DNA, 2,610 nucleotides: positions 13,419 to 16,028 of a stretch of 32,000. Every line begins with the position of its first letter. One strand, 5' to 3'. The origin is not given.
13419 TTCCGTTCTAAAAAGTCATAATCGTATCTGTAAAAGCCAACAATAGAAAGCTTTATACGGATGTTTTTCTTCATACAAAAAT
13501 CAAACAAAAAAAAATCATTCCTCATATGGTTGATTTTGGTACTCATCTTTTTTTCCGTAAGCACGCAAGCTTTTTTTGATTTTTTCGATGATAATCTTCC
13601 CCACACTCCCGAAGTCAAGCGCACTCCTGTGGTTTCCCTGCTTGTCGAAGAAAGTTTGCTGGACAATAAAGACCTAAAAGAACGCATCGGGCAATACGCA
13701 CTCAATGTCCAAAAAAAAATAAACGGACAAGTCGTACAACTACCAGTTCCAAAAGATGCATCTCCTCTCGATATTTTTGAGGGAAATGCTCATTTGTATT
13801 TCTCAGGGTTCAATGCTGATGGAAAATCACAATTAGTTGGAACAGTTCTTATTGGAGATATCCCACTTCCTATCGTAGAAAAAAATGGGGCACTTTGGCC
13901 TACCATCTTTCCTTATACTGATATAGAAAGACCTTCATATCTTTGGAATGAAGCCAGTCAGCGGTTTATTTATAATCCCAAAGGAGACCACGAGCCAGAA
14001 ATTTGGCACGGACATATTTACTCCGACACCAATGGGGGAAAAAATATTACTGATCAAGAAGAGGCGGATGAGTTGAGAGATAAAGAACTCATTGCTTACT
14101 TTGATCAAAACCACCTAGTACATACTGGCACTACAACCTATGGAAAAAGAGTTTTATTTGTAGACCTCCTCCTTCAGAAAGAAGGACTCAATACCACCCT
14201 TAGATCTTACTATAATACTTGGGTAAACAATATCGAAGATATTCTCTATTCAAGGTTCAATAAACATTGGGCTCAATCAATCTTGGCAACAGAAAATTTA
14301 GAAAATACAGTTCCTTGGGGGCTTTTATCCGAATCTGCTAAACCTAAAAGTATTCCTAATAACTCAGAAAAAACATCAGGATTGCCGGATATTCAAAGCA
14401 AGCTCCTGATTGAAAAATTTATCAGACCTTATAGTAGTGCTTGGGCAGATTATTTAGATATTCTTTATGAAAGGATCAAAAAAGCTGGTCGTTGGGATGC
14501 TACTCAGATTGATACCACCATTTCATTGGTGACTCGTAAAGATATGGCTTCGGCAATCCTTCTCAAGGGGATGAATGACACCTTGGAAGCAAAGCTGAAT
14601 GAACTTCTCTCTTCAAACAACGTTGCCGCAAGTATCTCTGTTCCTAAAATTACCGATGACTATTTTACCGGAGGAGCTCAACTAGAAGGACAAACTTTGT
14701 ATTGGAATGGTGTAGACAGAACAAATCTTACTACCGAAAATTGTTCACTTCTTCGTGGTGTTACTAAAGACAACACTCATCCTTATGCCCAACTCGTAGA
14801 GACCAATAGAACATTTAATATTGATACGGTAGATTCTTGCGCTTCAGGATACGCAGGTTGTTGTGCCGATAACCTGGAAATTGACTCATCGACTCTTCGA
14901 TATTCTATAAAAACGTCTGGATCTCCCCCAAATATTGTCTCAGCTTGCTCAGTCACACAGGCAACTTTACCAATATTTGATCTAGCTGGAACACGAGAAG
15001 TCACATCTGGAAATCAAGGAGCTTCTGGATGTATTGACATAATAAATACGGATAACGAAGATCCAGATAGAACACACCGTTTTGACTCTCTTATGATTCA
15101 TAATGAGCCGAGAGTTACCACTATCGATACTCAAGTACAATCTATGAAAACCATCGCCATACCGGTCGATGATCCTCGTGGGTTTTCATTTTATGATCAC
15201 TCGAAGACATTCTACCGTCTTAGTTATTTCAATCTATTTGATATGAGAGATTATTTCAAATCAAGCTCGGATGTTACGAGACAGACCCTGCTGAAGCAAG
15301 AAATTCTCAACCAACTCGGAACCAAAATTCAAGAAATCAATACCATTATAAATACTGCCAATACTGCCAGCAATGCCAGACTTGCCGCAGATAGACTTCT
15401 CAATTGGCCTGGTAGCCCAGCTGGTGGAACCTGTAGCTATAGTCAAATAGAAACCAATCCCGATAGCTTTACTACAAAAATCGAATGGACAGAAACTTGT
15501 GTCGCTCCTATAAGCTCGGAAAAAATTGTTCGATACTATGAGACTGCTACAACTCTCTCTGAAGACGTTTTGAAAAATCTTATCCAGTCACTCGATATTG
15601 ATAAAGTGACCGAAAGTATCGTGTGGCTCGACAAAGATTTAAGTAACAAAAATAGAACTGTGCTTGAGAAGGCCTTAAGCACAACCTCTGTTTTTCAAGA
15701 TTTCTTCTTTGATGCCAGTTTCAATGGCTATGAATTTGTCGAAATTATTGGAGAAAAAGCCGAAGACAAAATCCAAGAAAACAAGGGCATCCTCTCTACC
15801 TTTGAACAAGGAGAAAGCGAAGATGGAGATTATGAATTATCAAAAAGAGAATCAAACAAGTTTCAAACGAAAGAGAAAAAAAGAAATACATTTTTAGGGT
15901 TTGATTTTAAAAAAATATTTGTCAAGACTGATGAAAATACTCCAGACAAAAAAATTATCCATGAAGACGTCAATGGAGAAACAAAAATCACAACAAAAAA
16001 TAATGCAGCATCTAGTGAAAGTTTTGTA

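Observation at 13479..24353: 3624-aa secreted giant protein with a mosaic adhesin architecture and no recognisable anchor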

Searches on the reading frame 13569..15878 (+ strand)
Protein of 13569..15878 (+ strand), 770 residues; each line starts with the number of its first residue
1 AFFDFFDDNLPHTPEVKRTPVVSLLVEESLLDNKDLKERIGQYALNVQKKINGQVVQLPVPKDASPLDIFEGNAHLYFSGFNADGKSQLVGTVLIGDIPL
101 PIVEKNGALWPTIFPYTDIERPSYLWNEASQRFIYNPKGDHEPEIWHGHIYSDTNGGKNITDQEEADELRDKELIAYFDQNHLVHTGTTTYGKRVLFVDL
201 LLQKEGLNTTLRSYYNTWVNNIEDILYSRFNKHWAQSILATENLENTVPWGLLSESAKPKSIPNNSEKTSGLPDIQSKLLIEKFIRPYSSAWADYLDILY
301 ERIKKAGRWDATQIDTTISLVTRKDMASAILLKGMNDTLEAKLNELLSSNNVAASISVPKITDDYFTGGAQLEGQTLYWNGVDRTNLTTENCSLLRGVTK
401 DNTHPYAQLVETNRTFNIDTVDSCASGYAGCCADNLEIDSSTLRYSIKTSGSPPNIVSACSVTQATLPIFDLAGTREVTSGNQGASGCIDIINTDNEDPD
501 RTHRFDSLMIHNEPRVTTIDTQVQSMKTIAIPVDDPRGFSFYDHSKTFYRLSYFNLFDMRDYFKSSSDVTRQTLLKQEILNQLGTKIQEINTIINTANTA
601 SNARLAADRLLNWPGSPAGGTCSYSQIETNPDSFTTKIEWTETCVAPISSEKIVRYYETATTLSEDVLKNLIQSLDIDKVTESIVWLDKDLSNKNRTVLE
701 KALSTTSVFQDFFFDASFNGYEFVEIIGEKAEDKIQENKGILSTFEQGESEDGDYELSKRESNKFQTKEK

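Call 33: search_solved_structures(query=A3, max_evalue=10, show_alignments=2)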
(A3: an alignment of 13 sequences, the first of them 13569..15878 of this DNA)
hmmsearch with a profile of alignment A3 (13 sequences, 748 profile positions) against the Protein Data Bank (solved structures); distinct sequences matched with E-value up to 10: 2.
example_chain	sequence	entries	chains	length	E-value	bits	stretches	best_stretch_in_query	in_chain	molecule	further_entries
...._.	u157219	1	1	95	0.065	14.6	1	548-622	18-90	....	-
9e5c_5b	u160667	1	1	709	0.96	10.8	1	197-259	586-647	Cilia- and flagella-associated protein 91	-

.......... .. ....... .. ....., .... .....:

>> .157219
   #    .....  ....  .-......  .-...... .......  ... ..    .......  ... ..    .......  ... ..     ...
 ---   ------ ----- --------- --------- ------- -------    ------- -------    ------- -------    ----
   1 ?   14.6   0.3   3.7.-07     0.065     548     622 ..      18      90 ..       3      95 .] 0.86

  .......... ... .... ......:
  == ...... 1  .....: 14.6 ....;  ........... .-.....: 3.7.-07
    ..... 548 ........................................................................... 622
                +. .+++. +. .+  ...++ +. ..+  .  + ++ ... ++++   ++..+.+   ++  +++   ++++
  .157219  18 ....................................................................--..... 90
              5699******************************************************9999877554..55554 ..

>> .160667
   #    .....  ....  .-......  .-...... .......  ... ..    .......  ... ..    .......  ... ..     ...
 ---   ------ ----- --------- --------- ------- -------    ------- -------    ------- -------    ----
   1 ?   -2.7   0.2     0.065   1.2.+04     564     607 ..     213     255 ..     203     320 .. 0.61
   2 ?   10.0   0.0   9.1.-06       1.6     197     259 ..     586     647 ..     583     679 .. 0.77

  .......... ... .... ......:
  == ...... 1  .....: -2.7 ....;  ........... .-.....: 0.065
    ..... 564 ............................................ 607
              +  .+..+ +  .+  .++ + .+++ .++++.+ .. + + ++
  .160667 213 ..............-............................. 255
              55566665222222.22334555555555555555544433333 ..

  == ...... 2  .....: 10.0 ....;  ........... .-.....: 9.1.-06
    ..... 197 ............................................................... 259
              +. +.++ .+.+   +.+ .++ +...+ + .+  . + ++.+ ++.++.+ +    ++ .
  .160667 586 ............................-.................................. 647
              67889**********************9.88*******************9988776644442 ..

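Call 46: predict_structure(alignment_id=A3)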
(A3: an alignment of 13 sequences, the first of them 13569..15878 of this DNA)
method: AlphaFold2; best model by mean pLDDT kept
length: 770 residues; sequences in the alignment: 13
mean_pLDDT: 68.8   pTM: 0.61
mean pLDDT of the five models: 68.8, 68.1, 65.5, 62.0, 60.3
residues with pLDDT >= 90: 139; 70-90: 322; 50-70: 108; < 50: 201
segments of 3 or more residues with pLDDT < 50: 1-15, 361-491, 527-535, 729-770
pLDDT, mean of each block of 10 residues (from residue 1): 38 57 91 91 89 87 86 83 74 88 67 79 84 80 78 60 79 87 73 76 70 88 81 74 61 55 55 67 86 84 72 85 93 91 90 72 36 36 39 35 44 31 30 27 25 28 27 28 30 71 67 57 51 58 77 87 89 93 91 94 93 80 92 92 82 90 89 88 92 85 84 84 68 38 32 47 39
secondary structure, 60 per line:
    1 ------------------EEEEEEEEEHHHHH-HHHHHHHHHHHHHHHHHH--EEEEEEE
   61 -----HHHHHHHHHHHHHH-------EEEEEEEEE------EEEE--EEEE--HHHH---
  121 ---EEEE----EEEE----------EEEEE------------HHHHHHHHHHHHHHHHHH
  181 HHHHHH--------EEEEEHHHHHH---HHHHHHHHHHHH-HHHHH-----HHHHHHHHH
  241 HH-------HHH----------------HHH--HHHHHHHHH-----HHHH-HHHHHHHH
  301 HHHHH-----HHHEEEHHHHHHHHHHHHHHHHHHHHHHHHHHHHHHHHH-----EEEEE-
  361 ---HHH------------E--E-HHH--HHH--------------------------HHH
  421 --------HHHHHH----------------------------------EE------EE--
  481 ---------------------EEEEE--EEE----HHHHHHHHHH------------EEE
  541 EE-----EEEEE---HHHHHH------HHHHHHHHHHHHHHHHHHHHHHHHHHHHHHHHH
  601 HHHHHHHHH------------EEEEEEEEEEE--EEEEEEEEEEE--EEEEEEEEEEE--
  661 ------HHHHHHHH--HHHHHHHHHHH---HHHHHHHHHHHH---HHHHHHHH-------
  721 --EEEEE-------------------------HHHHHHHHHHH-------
elements in order (helices of 4 or more, strands of 3 or more residues): E19-27 H28-32 H34-51 E54-60 H66-79 E87-95 E102-105 E108-111 H114-117 E124-127 E132-135 E146-150 H163-186 E195-199 H200-205 H209-220 H222-226 H232-242 H274-282 H288-291 H293-305 E314-316 H317-349 E355-359 H429-434 E502-506 E509-511 H516-525 E538-542 E548-552 H556-561 H568-609 E622-632 E635-645 E648-658 H667-674 H677-687 H691-702 H706-713 E723-727 H753-763

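Call 48: search_protein_representatives(alignment_id=A3)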
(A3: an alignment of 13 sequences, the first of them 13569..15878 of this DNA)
Query: 13 sequences, 748 profile positions. Proteins with E-value up to 0.001 (for the whole library): 745; up to 1e-10: 492; up to 1e-30: 353. The best 150 are listed.
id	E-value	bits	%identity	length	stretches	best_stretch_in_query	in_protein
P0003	0.0e+00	1055.0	-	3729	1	1-747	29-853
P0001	0.0e+00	1043.6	-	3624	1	1-747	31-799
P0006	1.9e-292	988.5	-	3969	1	2-747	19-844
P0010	2.0e-284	962.0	-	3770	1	1-747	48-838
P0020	4.0e-281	951.1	-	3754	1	1-747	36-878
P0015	4.5e-274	927.8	-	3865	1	1-747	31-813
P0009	1.9e-258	876.1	-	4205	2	3-641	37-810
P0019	1.8e-257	872.9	-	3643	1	6-747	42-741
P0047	4.3e-251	851.8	-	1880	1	1-747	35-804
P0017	6.2e-249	844.6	-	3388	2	1-410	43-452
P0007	3.5e-246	835.5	-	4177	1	3-747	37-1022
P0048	2.2e-231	786.6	-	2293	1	1-736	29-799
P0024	1.7e-224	763.8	-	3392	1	7-743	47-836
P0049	9.4e-220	748.2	-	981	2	1-409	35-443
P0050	2.1e-218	743.7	-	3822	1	7-747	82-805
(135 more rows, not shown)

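Call 51: fold_search(model_id=the predicted structure, library=pdb)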
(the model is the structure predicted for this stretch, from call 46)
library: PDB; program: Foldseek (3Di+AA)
matches with E <= 10: 1104; with E <= 0.001: 0
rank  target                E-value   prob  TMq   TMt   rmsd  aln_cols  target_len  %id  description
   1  4y7k_D                9.8e-02  0.51  0.10  0.24   9.1       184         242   12  Structure of an archaeal mechanosensitive channel in closed state (released 2015-08-26)
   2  8uav_A                1.2e-01  0.91  0.12  0.34   8.7       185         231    8  Cryo-EM Structure of Brucella Abortus Lumazine Synthase (BLS) Engineered with Shiga Toxin I subunit B (Stx1B) (released 2025-03-26)
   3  4y7k_A                1.6e-01  0.47  0.11  0.26   9.8       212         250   12  Structure of an archaeal mechanosensitive channel in closed state (released 2015-08-26)
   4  2p2c_I                2.1e-01  0.51  0.11  0.39  10.7       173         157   12  Inhibition of caspase-2 by a designed ankyrin repeat protein (DARPin) (released 2007-05-22)
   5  2f4n_C                2.1e-01  0.23  0.09  0.21  11.8       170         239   13  Crystal structure of protein MJ1651 from Methanococcus jannaschii DSM 2661, Pfam DUF62 (released 2005-12-06)
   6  3r7b_A                2.4e-01  0.57  0.11  0.41   9.5       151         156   12  Caspase-2 bound to one copy of Ac-DVAD-CHO (released 2011-07-27)
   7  1di0_C                2.5e-01  0.82  0.13  0.49   8.5       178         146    7  CRYSTAL STRUCTURE OF LUMAZINE SYNTHASE FROM BRUCELLA ABORTUS (released 2000-04-24)
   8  6oze                  2.7e-01  0.35  0.06  0.14  15.4        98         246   15  Crystal structure of the catalytic domain of human Endonuclease V (C140S/C225S/C226A/C228S) (released 2019-09-04)
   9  2f4n_A                2.7e-01  0.25  0.08  0.20   9.2       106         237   18  Crystal structure of protein MJ1651 from Methanococcus jannaschii DSM 2661, Pfam DUF62 (released 2005-12-06)
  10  1g1f_A                2.8e-01  0.16  0.05  0.11  21.7       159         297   14  CRYSTAL STRUCTURE OF PROTEIN TYROSINE PHOSPHATASE 1B COMPLEXED WITH A TRI-PHOSPHORYLATED PEPTIDE (RDI(PTR)ETD(PTR)(PTR (released 2001-01-17)
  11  6p6f_B                3.0e-01  0.41  0.11  0.38   9.8       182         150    5  BG505 SOSIP-I53-50NP (released 2019-06-19)
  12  8uaw_A                3.1e-01  0.51  0.11  0.31   9.4       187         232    7  Cryo-EM Structure of Brucella Abortus Lumazine Synthase (BLS) Engineered with Shiga Toxin II subunit B (Stx2B) (released 2025-03-26)
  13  5dn6_F                3.1e-01  0.08  0.09  0.14  18.6       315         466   12  ATP synthase from Paracoccus denitrificans (released 2015-10-28)
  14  7qsp_A                3.5e-01  0.44  0.10  0.42   9.9       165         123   12  Permutated C-terminal lobe of the ribose binding protein from Thermotoga maritima (released 2023-01-11)
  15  3r6l_A                3.5e-01  0.44  0.11  0.40  10.5       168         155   11  Caspase-2 T380A bound with Ac-VDVAD-CHO (released 2011-07-27)
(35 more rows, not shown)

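Call 56: find_related_loci(query=A3, collection=genome_contigs, flank=10000)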
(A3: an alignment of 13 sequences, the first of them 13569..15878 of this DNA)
Query A3 (770 aa) in genome_contigs; peptide patterns used: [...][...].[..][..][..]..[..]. (x = any residue, [..] = any of these).
26 stretches matched a pattern; 20 encode a relative of the query (tblastn E <= 1e-3); 20 distinct loci.
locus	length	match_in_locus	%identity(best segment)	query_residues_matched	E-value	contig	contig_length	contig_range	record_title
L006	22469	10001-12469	46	1-770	0e+0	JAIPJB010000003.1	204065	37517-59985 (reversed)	MAG: Candidatus Gracilibacteria bacterium isolate Tobar13m-G49 Tobar13m-20mill-C13, whole genome shotgun sequence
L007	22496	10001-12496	38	7-765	5e-170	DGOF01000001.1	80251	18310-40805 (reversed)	MAG TPA_asm: Patescibacteria group bacterium UBA4473 UBA4473_contig_5392, whole genome shotgun sequence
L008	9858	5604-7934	36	11-765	5e-154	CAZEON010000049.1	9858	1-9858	MAG TPA_asm: uncultured Candidatus Peribacteria bacterium isolate binchicken_co181_617 genome assembly, contig: NODE_137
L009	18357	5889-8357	41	13-729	2e-149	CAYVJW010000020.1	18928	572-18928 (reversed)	MAG TPA_asm: uncultured Candidatus Peribacteria bacterium isolate binchicken_co65_50 genome assembly, contig: NODE_11954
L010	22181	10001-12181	36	1-762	1e-148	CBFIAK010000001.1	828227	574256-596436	MAG: Patescibacteria group bacterium isolate Co_bin_206_indstr genome assembly, contig: Co_bin_206_indstr_c1, whole geno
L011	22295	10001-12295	35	1-754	6e-148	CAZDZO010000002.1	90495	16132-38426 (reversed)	MAG TPA_asm: uncultured Candidatus Peribacteria bacterium isolate binchicken_co28_221 genome assembly, contig: NODE_172_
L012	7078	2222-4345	36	16-726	9e-144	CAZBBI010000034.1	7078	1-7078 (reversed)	MAG TPA_asm: uncultured Candidatus Peribacteria bacterium isolate binchicken_co47_194 genome assembly, contig: NODE_8555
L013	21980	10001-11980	37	9-727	5e-141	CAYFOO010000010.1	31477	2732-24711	MAG TPA_asm: uncultured Candidatus Peribacteria bacterium isolate ERP019367_co2_108 genome assembly, contig: NODE_1137_l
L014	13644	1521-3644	35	9-756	4e-137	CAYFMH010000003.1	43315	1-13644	MAG TPA_asm: uncultured Candidatus Peribacteria bacterium isolate ERP019367_co2_130 genome assembly, contig: NODE_761_le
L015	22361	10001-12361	36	1-765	1e-150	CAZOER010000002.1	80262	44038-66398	MAG TPA_asm: uncultured Candidatus Peribacteria bacterium isolate binchicken_co28_198 genome assembly, contig: NODE_208_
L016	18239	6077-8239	33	16-738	1e-125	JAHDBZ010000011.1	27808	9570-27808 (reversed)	MAG: Candidatus Gracilibacteria bacterium isolate MAG-122 RZ_4796, whole genome shotgun sequence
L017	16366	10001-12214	33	21-726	8e-124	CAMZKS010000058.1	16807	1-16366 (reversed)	uncultured bacterium isolate RB_MAG_00020 genome assembly, contig: RB_MAG_00020_000000000047, whole genome shotgun seque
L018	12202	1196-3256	38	13-729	2e-122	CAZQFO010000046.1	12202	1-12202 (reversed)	MAG TPA_asm: uncultured Candidatus Peribacteria bacterium isolate SRP077602_co7_132 genome assembly, contig: NODE_24279_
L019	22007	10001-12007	38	9-608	8e-130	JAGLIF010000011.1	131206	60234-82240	MAG: Candidatus Gracilibacteria bacterium isolate RS_2_30 ROV157_2.bin.30.fa_11, whole genome shotgun sequence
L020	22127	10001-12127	30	13-726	2e-106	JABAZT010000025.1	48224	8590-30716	MAG: Candidatus Gracilibacteria bacterium isolate HE327_NSB042 NODE_958_length_48224_cov_3.969835, whole genome shotgun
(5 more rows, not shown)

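Call 84: fold_search(model_id=the predicted structure, library=viral)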
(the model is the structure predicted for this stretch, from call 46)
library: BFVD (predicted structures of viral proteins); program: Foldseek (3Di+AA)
matches with E <= 10: 889; with E <= 0.001: 0
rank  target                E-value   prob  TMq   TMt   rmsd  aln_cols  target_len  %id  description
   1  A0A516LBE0            1.3e-02  0.54  0.05  0.11  34.0       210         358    8  (no name in the UniProt tables at hand)
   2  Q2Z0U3                1.6e-02  0.21  0.05  0.16  22.4       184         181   10  Uncharacterized protein [Pseudomonas phage EL]
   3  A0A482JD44            2.5e-02  0.33  0.05  0.11  24.8       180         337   12  (no name in the UniProt tables at hand)
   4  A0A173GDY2            3.2e-02  0.20  0.05  0.15  21.9       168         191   10  Uncharacterized protein [Erwinia phage vB_EamM_RAY]
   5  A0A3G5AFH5            3.7e-02  0.82  0.05  0.34  19.5        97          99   14  Uncharacterized protein [Hyperionvirus sp.]
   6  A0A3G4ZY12            4.7e-02  0.14  0.05  0.14  33.6       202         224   13  Uncharacterized protein [Edafosvirus sp.]
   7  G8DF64                5.8e-02  0.96  0.05  0.41  13.1        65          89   11  (no name in the UniProt tables at hand)
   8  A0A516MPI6            7.3e-02  0.44  0.05  0.14  20.6       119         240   11  (no name in the UniProt tables at hand)
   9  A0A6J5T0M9            7.7e-02  0.47  0.05  0.17  26.1       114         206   16  Uncharacterized protein (Fragment) [uncultured Caudovirales phage]
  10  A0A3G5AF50            9.1e-02  0.57  0.06  0.32  18.9       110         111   14  Uncharacterized protein [Satyrvirus sp.]
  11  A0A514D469            9.6e-02  0.77  0.06  0.34  17.0        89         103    7  (no name in the UniProt tables at hand)
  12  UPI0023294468         1.1e-01  0.35  0.05  0.28  18.6       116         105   13  (no name look-up for this kind of identifier)
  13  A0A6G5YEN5            1.1e-01  0.95  0.05  0.40  14.8        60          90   12  (no name in the UniProt tables at hand)
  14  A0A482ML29            1.2e-01  0.44  0.06  0.31  17.5       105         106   19  Uncharacterized protein [Burkholderia phage BcepSauron]
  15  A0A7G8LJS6            1.3e-01  0.44  0.05  0.28  31.3       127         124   13  Uncharacterized protein [Pseudomonas phage PlaquesPlease]
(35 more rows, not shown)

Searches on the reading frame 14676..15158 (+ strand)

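Call 65: search_protein_families(library=pfam, proteins=[window:14676-15158:+], max_evalue=5)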
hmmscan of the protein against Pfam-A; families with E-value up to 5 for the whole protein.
window:14676-15158:+ (161 aa): 1 family
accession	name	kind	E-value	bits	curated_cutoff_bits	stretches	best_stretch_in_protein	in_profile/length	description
PF17859.6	Pelovaterin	-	0.4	11.4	27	1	97-122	16-41/42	Pelovaterin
